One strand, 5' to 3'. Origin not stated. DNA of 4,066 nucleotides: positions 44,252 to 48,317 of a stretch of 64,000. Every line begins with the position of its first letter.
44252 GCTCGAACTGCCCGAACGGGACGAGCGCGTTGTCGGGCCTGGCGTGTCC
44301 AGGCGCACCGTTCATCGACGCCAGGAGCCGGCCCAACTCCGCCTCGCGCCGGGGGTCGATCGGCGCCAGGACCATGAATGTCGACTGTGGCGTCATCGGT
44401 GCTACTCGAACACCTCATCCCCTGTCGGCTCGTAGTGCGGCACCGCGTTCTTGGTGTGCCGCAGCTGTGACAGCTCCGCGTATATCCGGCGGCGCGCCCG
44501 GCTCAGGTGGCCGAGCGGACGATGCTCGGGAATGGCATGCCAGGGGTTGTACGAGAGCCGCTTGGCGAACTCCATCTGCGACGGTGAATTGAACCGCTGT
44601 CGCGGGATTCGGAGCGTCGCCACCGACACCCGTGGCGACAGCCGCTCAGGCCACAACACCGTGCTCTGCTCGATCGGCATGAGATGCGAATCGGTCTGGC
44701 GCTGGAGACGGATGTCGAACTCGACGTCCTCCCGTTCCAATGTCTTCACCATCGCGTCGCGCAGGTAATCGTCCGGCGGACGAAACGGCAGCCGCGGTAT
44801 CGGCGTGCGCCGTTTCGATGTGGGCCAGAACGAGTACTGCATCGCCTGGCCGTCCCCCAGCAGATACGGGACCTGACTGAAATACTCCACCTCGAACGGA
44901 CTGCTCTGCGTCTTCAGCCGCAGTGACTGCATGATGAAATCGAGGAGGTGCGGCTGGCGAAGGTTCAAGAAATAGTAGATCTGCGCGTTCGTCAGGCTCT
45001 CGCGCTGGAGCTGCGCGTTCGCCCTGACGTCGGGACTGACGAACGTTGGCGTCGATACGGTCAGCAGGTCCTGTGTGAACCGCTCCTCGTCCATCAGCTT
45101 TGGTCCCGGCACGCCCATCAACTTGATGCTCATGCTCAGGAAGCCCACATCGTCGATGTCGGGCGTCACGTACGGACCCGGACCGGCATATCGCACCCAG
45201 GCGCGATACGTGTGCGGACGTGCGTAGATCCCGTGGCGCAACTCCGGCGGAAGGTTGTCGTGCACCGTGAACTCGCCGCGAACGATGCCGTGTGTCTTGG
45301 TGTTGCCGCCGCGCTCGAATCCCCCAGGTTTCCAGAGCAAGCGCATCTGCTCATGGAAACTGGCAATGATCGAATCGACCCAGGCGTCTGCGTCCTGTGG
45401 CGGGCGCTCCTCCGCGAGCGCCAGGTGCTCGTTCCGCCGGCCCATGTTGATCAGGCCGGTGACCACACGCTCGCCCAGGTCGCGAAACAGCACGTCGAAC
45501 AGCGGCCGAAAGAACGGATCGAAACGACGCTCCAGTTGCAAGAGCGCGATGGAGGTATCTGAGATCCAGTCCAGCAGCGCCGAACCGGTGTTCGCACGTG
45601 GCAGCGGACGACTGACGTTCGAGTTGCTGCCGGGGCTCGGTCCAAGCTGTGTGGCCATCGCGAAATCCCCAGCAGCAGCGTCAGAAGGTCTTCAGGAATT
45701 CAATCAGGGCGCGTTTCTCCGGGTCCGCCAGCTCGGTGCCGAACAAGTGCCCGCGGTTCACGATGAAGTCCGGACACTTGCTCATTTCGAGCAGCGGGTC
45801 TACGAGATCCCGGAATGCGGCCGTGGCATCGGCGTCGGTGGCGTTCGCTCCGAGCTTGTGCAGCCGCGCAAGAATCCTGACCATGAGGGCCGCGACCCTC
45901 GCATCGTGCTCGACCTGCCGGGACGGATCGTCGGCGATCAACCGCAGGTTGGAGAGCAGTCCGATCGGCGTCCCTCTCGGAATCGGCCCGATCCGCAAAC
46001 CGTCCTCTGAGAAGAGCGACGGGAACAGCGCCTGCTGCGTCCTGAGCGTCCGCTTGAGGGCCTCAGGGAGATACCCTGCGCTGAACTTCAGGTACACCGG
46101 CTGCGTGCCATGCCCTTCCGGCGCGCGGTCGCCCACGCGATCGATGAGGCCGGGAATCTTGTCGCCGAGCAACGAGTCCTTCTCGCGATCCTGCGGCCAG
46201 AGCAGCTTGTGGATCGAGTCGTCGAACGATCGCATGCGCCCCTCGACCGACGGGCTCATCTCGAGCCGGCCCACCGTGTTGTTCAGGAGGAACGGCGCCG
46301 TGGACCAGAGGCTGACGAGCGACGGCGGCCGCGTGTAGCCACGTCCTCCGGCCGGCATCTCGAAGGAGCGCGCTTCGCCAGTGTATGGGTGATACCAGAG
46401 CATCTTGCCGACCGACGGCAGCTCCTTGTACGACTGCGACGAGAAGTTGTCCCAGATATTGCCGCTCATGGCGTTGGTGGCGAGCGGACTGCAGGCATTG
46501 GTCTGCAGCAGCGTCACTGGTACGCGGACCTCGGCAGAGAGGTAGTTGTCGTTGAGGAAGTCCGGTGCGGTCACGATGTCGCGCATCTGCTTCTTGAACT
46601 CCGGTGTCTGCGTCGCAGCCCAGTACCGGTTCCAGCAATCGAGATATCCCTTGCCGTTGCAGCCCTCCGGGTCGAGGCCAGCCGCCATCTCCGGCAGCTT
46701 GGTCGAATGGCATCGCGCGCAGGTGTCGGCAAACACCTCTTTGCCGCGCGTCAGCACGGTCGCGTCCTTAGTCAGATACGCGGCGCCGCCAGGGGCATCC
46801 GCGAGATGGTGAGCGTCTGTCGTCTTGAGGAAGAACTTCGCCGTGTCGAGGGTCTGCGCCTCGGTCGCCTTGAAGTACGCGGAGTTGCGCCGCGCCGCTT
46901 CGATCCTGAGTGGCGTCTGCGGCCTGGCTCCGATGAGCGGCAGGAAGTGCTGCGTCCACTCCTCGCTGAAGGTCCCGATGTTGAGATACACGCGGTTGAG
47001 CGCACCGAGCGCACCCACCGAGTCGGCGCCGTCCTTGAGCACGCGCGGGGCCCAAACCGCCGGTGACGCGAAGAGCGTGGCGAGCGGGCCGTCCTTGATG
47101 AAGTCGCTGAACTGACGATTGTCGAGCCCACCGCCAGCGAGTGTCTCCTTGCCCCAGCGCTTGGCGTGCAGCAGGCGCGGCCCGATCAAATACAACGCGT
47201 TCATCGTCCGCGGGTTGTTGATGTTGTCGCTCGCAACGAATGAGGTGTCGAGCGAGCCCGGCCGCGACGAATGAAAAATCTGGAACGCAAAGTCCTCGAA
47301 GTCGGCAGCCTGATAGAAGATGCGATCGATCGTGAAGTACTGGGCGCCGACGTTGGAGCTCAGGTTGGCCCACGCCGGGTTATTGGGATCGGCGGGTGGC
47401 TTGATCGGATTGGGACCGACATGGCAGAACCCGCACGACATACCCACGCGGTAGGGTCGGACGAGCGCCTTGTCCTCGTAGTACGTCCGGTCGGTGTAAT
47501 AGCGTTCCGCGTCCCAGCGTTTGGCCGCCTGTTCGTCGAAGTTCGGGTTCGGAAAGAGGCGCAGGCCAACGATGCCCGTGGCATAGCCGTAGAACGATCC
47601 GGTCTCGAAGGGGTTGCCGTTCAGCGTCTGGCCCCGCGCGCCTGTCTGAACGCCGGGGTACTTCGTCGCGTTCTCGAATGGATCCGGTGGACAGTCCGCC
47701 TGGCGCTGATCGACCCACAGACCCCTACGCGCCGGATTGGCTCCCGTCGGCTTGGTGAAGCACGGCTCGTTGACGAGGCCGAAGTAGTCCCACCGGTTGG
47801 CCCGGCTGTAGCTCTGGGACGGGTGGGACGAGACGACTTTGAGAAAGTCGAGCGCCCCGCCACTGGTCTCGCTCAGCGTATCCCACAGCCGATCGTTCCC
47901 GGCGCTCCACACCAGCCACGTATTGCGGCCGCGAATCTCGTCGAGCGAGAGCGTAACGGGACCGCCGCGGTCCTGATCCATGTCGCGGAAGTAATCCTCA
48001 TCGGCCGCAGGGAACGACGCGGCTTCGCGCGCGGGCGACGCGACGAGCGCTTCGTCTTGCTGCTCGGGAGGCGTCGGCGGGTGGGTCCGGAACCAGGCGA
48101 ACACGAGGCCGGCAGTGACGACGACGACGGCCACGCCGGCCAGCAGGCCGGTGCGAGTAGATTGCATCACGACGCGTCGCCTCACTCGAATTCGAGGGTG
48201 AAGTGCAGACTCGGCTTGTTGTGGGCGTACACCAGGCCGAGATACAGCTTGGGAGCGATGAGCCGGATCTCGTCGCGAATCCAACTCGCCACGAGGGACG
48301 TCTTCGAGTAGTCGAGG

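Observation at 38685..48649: Six-gene operon joining three different haem enzymes to a membrane-embedded patatin phospholipase: candidate lipid-oxidation/oxylipin system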

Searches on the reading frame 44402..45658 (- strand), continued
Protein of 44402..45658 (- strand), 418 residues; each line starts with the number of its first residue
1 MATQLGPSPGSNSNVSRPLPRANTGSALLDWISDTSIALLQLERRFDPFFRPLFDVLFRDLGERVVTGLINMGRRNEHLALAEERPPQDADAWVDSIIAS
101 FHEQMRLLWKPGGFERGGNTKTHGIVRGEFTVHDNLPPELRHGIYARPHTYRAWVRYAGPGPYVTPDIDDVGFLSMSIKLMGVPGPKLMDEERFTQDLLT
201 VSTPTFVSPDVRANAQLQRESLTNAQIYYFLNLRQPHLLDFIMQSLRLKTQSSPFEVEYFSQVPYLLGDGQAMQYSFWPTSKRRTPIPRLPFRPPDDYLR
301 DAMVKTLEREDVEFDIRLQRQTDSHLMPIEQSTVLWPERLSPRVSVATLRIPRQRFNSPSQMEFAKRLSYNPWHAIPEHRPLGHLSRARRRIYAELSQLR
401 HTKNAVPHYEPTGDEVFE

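Call 93: get_annotated_region(hit=H28, flank=6000)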
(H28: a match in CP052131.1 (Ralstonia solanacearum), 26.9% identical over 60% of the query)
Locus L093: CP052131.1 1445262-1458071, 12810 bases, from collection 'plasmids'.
description: Ralstonia solanacearum strain FJAT1303.F8 plasmid Plas1, complete sequence
organism: Ralstonia solanacearum (NCBI taxid 305)
taxonomy: Bacteria; Pseudomonadota; Betaproteobacteria; Burkholderiales; Burkholderiaceae; Ralstonia; Ralstonia solanacearum
host: -; source: tomato,cell culture; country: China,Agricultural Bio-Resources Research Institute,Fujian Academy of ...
typing (MOB-suite, as given by PLSDB): mobilizable; relaxase MOBP
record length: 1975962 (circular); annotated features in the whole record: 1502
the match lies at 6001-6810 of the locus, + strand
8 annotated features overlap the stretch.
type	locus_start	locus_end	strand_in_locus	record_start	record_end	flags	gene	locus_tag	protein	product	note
CDS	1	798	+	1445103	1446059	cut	-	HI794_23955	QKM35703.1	DUF2145 domain-containing protein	-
CDS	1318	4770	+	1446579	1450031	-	-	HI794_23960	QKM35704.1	alpha/beta fold hydrolase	-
CDS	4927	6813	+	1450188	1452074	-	-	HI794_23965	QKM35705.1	c-type cytochrome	-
CDS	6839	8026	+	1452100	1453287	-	-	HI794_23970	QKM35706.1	metallophosphoesterase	-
CDS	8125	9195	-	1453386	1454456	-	-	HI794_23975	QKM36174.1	hypothetical protein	-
CDS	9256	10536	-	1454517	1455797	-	-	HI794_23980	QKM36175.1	hypothetical protein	-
CDS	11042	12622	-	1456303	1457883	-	-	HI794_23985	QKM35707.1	TerC family protein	-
CDS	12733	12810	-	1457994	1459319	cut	-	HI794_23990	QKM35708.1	cytochrome-c peroxidase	-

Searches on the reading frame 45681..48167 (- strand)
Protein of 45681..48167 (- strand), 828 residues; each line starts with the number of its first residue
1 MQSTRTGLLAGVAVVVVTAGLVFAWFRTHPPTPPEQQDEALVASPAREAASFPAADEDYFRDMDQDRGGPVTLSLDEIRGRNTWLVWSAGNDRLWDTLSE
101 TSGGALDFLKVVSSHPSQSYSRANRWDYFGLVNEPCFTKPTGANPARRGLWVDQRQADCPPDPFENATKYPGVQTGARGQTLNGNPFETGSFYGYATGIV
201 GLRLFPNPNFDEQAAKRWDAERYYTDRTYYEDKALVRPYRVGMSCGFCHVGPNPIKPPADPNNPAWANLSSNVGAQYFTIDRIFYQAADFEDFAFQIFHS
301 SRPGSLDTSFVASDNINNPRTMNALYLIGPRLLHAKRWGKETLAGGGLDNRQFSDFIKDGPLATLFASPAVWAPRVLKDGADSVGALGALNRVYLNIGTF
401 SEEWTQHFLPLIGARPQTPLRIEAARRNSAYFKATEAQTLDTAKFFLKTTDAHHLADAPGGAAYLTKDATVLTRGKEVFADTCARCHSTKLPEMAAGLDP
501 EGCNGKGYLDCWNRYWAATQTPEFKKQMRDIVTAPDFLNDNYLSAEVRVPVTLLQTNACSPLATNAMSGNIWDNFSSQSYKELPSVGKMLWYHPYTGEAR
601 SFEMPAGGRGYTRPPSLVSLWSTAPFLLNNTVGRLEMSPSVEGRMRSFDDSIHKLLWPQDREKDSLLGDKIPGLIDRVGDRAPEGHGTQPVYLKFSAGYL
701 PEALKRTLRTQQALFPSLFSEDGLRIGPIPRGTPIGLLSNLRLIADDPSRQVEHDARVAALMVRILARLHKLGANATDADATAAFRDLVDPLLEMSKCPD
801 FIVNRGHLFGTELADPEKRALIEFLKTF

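Call 3: search_protein_families(library=pfam, proteins=[window:45681-48167:-], max_evalue=0.01)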
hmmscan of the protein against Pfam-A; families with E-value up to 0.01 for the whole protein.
window:45681-48167:- (828 aa): 2 families
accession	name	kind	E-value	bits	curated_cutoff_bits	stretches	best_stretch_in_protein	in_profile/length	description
PF13442.11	Cytochrome_CBB3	-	0.0017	19.1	27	0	472-493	3-20/68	Cytochrome C oxidase, cbb3-type, subunit III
PF00034.26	Cytochrom_C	-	0.0047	18.7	21.3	0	473-494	2-23/90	Cytochrome c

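Call 4: search_protein_families(library=ncbifam, proteins=[window:45681-48167:-], max_evalue=0.01)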
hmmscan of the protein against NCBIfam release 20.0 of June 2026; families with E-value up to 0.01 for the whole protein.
window:45681-48167:- (828 aa): 2 families
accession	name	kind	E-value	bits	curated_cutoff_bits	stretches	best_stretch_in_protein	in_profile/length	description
NF040606.1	CytoC_perox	subfamily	1.1e-07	31.4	150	1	468-635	294-449/524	di-heme-cytochrome C peroxidase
NF051462.1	RoxC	equivalog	0.0018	16.5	900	0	804-827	788-811/812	putative rubber dioxygenase RoxC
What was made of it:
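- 45681..48167 (-): g2: 828-aa membrane-tethered periplasmic di-haem cytochrome c of the RoxA-like / 'CytoC_perox' group. It is the candidate oxygenase. The window protein hits NF040606 at 1.1e-7 and the RoxC C-terminal tail at 0.0018 (call 4).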

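Call 5: search_solved_structures(query=window:45681-48167:-, max_evalue=1, show_alignments=2)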
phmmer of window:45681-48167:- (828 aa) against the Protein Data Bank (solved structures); distinct sequences matched with E-value up to 1: 3.
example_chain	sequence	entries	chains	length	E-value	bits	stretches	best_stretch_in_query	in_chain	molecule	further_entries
1rtz_A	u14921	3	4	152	0.5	11.6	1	22-78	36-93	2-amino-4-hydroxy-6-hydroxymethyldihydropteridine pyrophosphokinase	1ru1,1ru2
6edi_A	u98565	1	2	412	0.77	11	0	346-412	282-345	Glucokinase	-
8iwh_V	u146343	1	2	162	0.94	10.7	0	455-503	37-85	Cytochrome c-550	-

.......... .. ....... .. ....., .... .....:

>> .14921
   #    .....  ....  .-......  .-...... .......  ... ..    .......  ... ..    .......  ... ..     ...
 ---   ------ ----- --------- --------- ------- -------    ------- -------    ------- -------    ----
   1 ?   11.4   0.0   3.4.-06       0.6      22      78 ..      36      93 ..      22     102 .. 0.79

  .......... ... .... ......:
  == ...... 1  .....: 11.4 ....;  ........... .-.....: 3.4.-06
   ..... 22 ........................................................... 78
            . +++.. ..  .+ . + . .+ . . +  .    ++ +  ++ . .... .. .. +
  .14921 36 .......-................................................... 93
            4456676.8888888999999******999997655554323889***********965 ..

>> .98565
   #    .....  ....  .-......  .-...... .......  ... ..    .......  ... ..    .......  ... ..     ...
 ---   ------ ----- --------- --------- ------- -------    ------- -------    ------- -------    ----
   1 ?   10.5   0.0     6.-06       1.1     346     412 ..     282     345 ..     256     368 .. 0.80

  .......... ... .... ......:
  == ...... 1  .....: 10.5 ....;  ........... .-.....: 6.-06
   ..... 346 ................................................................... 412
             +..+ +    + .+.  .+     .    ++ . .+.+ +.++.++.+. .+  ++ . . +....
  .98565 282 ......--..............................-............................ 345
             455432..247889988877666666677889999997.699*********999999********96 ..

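Call 25: search_solved_structures(query=A4, max_evalue=1, show_alignments=3)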
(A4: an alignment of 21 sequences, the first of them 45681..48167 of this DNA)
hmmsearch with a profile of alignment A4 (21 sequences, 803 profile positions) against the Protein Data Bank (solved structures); distinct sequences matched with E-value up to 1: 55.
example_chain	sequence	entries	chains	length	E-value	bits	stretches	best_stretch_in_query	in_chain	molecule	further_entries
8smr_G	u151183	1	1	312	0.0013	19.8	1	426-477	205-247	Cbb3-type cytochrome c oxidase subunit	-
3mk7_C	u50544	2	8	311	0.0083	17.1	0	459-477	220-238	Cytochrome c oxidase, cbb3-type, subunit P | Cbb3-type cytochrome c oxidase subunit CcoP1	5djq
8asi_C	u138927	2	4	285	0.0094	16.9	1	455-510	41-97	Cytochrome c1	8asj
2qjk_B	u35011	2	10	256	0.0095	16.9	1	455-510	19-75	Cytochrome c1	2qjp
2fyn_B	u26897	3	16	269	0.01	16.8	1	455-510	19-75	Cytochrome c1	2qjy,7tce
5kkz_B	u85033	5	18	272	0.01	16.8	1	455-510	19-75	Cytochrome c1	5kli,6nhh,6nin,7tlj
9krr_A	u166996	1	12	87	0.012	16.6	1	459-498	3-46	Cytochrome c6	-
7y5e_VL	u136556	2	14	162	0.026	15.5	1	453-492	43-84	Cytochrome c550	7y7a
1ls9_A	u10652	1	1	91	0.034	15.1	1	457-477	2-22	CYTOCHROME C6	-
8iwh_V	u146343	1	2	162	0.048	14.6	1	437-492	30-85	Cytochrome c-550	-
4yuu_V1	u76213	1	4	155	0.055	14.4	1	445-515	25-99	Cytochrome c-550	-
4lji_A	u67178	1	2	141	0.06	14.3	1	436-488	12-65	Cytochrome c-550-like protein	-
8snh_G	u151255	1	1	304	0.064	14.2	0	450-479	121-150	Cbb3-type cytochrome c oxidase subunit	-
8ab6_D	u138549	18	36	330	0.12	13.3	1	448-478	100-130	YALI0A17468p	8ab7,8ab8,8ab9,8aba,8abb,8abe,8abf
9t5t_V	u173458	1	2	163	0.15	13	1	459-496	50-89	Photosystem II extrinsic protein V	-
4b2n_A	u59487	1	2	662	0.16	12.8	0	779-803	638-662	70 KDA PROTEIN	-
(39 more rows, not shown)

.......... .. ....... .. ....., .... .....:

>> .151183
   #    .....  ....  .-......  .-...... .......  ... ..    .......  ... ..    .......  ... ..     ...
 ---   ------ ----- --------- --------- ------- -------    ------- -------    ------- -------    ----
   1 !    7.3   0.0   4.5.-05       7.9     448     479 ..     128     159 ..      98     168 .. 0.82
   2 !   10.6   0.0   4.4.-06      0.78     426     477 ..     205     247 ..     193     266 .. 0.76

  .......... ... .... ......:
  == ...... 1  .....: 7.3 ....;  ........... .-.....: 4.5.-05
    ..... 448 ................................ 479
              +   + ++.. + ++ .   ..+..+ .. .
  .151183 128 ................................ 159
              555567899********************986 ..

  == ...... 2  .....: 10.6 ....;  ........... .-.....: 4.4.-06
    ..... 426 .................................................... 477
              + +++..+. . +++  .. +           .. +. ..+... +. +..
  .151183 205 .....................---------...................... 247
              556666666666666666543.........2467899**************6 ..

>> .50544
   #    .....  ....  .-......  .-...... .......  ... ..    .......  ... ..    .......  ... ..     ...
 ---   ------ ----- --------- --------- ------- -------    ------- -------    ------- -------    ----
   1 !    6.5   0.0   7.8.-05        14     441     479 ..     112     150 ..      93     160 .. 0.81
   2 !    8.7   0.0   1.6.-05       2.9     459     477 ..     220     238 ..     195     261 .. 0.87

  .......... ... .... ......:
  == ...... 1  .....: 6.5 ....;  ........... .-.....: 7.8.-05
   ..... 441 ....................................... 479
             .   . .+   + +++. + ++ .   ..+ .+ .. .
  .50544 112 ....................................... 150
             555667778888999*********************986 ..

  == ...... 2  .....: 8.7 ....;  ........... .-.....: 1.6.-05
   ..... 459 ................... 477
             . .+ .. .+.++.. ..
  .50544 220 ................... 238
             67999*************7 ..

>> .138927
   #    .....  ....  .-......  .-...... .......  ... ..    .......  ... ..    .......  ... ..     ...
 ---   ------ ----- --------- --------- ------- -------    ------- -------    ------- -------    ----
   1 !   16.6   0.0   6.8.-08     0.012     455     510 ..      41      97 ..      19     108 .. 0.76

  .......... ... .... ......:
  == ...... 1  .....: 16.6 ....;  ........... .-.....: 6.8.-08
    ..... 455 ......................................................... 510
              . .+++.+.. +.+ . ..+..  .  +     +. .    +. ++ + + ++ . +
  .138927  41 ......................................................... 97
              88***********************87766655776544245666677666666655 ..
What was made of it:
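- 45681..48167 (-): The C-terminal tail matches RoxA structure 4b2n (call 25).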

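Call 27: search_protein_families(library=pfam, alignment_id=A4, max_evalue=1)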
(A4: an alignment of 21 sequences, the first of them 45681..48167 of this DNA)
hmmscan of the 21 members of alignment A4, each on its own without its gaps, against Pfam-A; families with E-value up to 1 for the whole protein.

A. member 1, window:45681-48167:- (828 aa): 4 families
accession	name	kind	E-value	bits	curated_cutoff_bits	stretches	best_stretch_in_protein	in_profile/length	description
PF13442.11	Cytochrome_CBB3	-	0.0017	19.1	27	1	472-493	3-20/68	Cytochrome C oxidase, cbb3-type, subunit III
PF00034.26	Cytochrom_C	-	0.0047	18.7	21.3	1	473-494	2-23/90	Cytochrome c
PF02167.20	Cytochrom_C1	-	0.072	13.2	22.8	1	468-490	11-33/219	Cytochrome C1 family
PF14495.11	Cytochrom_C550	-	0.2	11.8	27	1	458-488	14-42/136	Cytochrome c-550 domain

B. families by the number of members that match (of 21 scanned): 9 families
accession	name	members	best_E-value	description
PF13442.11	Cytochrome_CBB3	21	3.5e-06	Cytochrome C oxidase, cbb3-type, subunit III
PF00034.26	Cytochrom_C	21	5.3e-05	Cytochrome c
PF02167.20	Cytochrom_C1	15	0.00083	Cytochrome C1 family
PF14495.11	Cytochrom_C550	14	0.019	Cytochrome c-550 domain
PF21419.2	RoxA-like_Cyt-c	13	4.4e-06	RoxA-like, cytochrome c-like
PF09626.15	DHC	6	0.0052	Dihaem cytochrome c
PF14522.11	Cytochrome_C7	5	0.03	Cytochrome c7 and related cytochrome c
PF11845.13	Tll0287-like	3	0.12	Tll0287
PF09699.15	Paired_CXXCH_1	1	0.37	Doubled CXXCH motif (Paired_CXXCH_1)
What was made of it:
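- The window's g2 scores far below family cut-offs: NF040606 31 bits against 150, and no PF21419 hit for this protein itself (calls 4, 27).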

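Call 28: search_protein_families(library=ncbifam, alignment_id=A4, max_evalue=1)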
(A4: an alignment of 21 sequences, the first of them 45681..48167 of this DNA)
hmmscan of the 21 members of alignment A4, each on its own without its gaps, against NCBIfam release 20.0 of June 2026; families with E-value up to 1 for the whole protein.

A. member 1, window:45681-48167:- (828 aa): 6 families
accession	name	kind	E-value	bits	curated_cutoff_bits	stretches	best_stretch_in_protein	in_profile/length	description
NF040606.1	CytoC_perox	subfamily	1.1e-07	31.4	150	2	468-635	294-449/524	di-heme-cytochrome C peroxidase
NF051462.1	RoxC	equivalog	0.0018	16.5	900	1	804-827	788-811/812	putative rubber dioxygenase RoxC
TIGR00782.1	ccoP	equivalog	0.023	14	179.95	1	465-490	196-221/285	cytochrome-c oxidase, cbb3-type subunit III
NF050034.1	RoxB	equivalog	0.031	12.7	900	1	804-827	628-651/652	rubber dioxygenase RoxB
TIGR03045.1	PS_II_C550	equivalog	0.16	11.6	177.75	1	470-489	49-68/159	photosystem II cytochrome c-550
TIGR03872.1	cytochrome_MoxG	equivalog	0.2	11.8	147.8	1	457-489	30-61/133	cytochrome c(L), periplasmic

B. families by the number of members that match (of 21 scanned): 16 families
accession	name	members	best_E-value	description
NF040606.1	CytoC_perox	21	7e-17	di-heme-cytochrome C peroxidase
TIGR03045.1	PS_II_C550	17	0.0033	photosystem II cytochrome c-550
TIGR00782.1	ccoP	14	3.1e-05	cytochrome-c oxidase, cbb3-type subunit III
NF051462.1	RoxC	13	2.1e-06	putative rubber dioxygenase RoxC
NF050122.1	bc1_QcrC_actin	11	0.032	cytochrome bc1 complex diheme cytochrome c subunit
NF050034.1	RoxB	10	1.4e-06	rubber dioxygenase RoxB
TIGR03046.1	PS_II_psbV2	9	0.0048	photosystem II cytochrome PsbV2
NF050033.2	RoxA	7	6.5e-05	rubber dioxygenase RoxA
TIGR03872.1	cytochrome_MoxG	6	0.0076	cytochrome c(L), periplasmic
TIGR04494.1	c550_PedF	6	0.013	cytochrome c-550 PedF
NF045930.1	Cytc6PetJCyano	5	0.11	cytochrome c6 PetJ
NF011054.0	PRK14486.1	5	0.12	putative bifunctional cbb3-type cytochrome c oxidase subunit II/cytochrome c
TIGR02603.1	CxxCH_TIGR02603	4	0.059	putative heme-binding domain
NF052246.1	SorB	3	0.045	SorB family sulfite dehydrogenase c-type cytochrome subunit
NF038356.1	actino_DLW39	1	0.13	DLW-39 family protein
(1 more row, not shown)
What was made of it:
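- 45681..48167 (-): Among 21 family members, all 21 hit NF040606 (best 7e-17), 13 hit PF21419 RoxA-like_Cyt-c, and 13, 10 and 7 hit RoxC, RoxB and RoxA (calls 27, 28).
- g2-family members hit the rubber oxygenase models RoxA, RoxB and RoxC (call 28). The RoxA, RoxB and RoxC hits are weak and confined to the haem-c and C-terminal segments (calls 4, 25, 28).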

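Call 71: search_protein_families(library=padloc, proteins=[window:45681-48167:-], max_evalue=0.01)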
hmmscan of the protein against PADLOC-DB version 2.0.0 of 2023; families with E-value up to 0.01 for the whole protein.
window:45681-48167:- (828 aa): 0 families
